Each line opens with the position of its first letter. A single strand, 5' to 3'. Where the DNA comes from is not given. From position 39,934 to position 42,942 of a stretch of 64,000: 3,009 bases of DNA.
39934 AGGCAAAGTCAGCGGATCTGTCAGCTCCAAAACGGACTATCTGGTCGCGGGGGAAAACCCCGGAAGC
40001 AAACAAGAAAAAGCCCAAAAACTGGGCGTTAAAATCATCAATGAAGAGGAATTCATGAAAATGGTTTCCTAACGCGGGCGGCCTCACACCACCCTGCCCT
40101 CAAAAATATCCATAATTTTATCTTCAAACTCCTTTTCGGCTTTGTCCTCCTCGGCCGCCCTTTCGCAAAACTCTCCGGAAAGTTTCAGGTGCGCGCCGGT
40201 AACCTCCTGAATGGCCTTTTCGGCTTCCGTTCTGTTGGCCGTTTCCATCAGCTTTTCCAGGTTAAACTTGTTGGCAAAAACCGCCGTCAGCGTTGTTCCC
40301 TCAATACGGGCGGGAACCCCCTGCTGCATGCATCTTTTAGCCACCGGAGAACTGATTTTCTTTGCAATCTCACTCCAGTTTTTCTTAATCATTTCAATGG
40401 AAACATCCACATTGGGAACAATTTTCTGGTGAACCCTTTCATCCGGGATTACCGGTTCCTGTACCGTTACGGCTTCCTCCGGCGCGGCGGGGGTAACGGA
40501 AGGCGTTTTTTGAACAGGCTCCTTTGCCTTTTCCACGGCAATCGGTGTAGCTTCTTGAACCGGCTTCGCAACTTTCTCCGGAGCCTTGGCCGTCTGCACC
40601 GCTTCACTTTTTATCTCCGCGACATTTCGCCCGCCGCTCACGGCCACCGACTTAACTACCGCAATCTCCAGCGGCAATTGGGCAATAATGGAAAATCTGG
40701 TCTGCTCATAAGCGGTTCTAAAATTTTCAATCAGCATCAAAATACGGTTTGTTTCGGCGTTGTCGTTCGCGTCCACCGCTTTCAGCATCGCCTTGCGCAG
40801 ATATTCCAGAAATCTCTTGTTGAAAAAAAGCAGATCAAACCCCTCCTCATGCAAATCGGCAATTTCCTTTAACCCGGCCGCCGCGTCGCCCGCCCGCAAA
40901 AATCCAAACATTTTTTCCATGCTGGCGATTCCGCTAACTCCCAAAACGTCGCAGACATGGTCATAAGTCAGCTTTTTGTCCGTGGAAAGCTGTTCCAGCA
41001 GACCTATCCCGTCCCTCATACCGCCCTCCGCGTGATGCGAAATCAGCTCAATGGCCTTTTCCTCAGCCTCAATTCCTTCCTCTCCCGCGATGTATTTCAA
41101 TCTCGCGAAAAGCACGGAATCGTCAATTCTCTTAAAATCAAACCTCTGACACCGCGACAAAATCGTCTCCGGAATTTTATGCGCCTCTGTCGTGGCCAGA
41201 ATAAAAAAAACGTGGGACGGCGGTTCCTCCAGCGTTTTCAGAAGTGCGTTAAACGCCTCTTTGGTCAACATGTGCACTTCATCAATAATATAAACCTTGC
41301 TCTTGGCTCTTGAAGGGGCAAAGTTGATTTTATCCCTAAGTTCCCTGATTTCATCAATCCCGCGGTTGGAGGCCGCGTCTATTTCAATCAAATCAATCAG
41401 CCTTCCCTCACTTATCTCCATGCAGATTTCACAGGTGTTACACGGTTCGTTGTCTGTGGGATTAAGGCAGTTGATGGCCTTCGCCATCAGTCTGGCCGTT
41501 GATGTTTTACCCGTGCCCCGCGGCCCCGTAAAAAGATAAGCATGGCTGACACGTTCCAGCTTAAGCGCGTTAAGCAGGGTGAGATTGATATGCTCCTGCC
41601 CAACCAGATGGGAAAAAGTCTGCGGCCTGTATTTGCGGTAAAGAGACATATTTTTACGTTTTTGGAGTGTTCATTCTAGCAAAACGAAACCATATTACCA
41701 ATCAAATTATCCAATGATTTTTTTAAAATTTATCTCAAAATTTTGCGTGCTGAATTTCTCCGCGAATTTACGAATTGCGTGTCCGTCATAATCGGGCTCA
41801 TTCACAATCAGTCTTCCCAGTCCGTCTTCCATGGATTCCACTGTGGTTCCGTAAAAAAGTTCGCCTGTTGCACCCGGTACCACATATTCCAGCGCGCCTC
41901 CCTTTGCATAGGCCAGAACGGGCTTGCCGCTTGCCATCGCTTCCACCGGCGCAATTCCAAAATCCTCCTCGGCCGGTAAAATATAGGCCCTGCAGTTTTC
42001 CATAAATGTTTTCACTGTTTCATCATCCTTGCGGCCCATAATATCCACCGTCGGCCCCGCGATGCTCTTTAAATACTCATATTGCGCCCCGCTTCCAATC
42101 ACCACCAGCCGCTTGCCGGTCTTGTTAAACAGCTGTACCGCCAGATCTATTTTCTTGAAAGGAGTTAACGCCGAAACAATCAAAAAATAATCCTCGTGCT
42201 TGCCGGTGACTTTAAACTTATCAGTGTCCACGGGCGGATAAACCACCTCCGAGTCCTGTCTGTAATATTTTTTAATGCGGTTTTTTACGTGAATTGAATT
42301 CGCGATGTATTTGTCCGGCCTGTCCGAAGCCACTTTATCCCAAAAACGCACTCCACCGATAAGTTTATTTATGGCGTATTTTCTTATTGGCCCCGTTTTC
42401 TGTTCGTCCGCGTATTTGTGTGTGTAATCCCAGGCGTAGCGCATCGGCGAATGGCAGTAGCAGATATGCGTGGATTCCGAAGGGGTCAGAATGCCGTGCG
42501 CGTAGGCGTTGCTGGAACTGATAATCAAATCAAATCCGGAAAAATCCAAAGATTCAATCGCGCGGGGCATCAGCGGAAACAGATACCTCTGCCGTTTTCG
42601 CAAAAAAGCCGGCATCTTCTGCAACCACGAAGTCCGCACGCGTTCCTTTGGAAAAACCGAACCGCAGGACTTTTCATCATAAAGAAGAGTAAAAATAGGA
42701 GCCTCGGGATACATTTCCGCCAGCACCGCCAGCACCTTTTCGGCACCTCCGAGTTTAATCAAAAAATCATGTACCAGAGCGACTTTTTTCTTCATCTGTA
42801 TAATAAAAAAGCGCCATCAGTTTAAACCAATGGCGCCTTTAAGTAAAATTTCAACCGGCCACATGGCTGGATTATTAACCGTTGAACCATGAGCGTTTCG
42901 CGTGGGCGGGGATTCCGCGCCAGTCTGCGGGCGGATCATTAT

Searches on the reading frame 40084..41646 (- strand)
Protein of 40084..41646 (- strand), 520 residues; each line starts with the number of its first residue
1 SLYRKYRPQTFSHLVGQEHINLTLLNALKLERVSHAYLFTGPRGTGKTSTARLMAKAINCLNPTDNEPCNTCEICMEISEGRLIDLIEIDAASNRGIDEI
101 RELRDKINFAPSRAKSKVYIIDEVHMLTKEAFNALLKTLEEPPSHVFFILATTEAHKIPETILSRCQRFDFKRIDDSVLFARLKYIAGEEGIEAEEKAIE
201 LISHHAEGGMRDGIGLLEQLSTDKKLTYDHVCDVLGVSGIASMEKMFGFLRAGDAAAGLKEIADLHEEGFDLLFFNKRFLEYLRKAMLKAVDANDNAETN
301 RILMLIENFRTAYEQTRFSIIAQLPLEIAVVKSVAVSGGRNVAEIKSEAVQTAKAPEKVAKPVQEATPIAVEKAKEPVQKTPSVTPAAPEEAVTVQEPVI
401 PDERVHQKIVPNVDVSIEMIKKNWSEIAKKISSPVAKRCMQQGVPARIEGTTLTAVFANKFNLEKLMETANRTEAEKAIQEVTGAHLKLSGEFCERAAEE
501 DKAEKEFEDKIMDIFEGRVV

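Call 17: search_protein_families(library=pfam, proteins=[window:40084-41646:-], max_evalue=0.001)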
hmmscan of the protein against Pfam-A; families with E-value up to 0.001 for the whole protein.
window:40084-41646:- (520 aa): 13 families
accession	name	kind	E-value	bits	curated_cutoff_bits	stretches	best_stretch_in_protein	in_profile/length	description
PF13177.12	DNA_pol3_delta2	-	1.6e-46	158.7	27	1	17-174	2-160/161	DNA polymerase III, delta subunit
PF00004.35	AAA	-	2.7e-15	57.4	21.2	1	38-169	2-126/131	ATPase family associated with various cellular activities (AAA)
PF22608.2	DNAX_ATPase_lid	-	2e-09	37.5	27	1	181-219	4-42/49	DNA polymerase III clamp loader subunit, ATPase lid domain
PF07728.20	AAA_5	-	8.5e-09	36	22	1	38-142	3-93/139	AAA domain (dynein-related subfamily)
PF13401.12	AAA_22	-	3.5e-07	31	27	1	37-153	8-123/130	AAA domain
PF12169.13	DNA_pol3_gamma3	-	6e-06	26.5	24.4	1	228-294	3-71/143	DNA polymerase III subunits gamma and tau domain III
PF12775.13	AAA_7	-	2.3e-05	24.5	25.8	1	32-134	31-119/181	P-loop containing dynein motor region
PF05496.18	RuvB_N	-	4.4e-05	23.7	27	0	7-60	2-59/159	Holliday junction DNA helicase RuvB P-loop domain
PF06068.19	TIP49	-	0.0001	22.1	23.8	0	118-153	277-311/347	TIP49 P-loop domain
PF13173.12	AAA_14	-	0.00016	22.1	27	1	35-157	3-102/129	AAA domain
PF13604.12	AAA_30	-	0.00021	21.5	27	0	38-148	22-121/191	AAA domain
PF13245.12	AAA_19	-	0.00048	20.8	25.1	0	31-148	8-122/134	AAA domain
PF07724.20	AAA_2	-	0.00069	20.1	27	0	37-141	6-101/166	AAA domain (Cdc48 subfamily)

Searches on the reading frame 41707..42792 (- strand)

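Call 17: search_protein_families(library=pfam, proteins=[window:41707-42792:-], max_evalue=0.001)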
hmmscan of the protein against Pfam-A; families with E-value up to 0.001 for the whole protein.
window:41707-42792:- (361 aa): 3 families
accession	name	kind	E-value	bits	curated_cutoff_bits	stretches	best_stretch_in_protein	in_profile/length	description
PF00534.26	Glycos_transf_1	-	1.2e-22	80.7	26.4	1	197-334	12-161/172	Glycosyl transferases group 1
PF13692.12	Glyco_trans_1_4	-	8e-16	59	27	1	202-329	3-140/142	Glycosyl transferases group 1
PF13439.12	Glyco_transf_4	-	1.2e-09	38.8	28.5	1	15-192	2-170/170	Glycosyltransferase Family 4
